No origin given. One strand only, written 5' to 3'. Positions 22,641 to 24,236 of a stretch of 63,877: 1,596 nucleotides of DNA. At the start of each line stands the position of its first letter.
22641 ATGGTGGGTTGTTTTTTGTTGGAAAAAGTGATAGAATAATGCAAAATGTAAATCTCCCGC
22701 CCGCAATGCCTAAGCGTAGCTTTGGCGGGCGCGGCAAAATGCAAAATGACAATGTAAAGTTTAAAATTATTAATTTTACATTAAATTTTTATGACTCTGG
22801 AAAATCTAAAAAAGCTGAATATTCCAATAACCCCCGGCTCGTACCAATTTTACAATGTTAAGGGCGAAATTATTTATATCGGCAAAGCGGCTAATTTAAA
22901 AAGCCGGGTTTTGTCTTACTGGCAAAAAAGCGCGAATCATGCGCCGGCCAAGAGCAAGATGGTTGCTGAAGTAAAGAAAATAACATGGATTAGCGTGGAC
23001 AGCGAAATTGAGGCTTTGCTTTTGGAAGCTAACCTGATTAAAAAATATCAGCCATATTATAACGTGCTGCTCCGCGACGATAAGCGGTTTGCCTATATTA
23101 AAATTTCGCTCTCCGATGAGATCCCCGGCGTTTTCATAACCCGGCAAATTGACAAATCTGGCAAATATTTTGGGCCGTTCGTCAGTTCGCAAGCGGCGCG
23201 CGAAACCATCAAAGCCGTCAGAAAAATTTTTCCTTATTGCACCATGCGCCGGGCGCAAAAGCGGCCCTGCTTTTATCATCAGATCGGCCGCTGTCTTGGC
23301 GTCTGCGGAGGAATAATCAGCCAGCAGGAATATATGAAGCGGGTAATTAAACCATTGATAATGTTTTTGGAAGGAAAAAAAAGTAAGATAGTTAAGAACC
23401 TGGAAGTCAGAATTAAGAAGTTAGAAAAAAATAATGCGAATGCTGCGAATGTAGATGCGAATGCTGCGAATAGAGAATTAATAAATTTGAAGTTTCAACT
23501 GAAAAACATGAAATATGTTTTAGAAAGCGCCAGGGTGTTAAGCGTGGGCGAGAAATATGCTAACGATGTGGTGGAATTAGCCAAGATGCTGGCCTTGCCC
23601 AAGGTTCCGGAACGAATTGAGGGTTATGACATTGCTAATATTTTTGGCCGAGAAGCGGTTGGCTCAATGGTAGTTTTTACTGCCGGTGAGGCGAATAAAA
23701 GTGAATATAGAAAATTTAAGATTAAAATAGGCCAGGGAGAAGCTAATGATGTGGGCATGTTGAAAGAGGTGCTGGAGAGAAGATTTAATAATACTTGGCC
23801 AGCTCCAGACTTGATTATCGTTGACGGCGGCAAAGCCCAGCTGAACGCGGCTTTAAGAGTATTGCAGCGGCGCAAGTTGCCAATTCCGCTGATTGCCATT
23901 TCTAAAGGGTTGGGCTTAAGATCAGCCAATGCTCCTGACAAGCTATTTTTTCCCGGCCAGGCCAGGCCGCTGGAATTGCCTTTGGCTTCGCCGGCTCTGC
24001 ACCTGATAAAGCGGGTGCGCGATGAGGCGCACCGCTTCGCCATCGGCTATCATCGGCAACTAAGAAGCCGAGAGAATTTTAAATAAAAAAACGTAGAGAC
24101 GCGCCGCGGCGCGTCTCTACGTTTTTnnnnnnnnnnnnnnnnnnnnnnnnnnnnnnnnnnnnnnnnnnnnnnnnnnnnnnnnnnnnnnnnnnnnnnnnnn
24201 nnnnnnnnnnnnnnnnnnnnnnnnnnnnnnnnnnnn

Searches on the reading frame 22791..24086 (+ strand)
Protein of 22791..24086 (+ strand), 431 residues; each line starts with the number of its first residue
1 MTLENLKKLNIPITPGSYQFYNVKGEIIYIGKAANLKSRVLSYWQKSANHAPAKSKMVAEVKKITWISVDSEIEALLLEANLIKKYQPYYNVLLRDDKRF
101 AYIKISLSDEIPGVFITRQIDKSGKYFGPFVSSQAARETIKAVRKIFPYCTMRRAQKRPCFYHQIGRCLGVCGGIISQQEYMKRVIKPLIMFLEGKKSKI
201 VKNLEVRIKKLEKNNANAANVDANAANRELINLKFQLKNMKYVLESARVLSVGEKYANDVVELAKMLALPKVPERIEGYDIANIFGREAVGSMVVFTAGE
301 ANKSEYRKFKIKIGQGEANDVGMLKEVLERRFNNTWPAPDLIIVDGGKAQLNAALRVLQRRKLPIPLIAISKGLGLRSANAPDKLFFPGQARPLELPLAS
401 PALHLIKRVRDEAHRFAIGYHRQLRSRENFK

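Call 10: search_protein_families(library=pfam, proteins=[window:22791-24086:+], max_evalue=0.00001)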
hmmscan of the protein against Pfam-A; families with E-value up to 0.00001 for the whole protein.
window:22791-24086:+ (431 aa): 2 families
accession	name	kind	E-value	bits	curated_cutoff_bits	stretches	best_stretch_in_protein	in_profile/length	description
PF08459.17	UvrC_RNaseH_dom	-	2.6e-48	164.3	22.3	1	265-418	2-159/159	UvrC RNAse H endonuclease domain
PF01541.30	GIY-YIG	-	2.3e-08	34.7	22.6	1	16-91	3-78/78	GIY-YIG catalytic domain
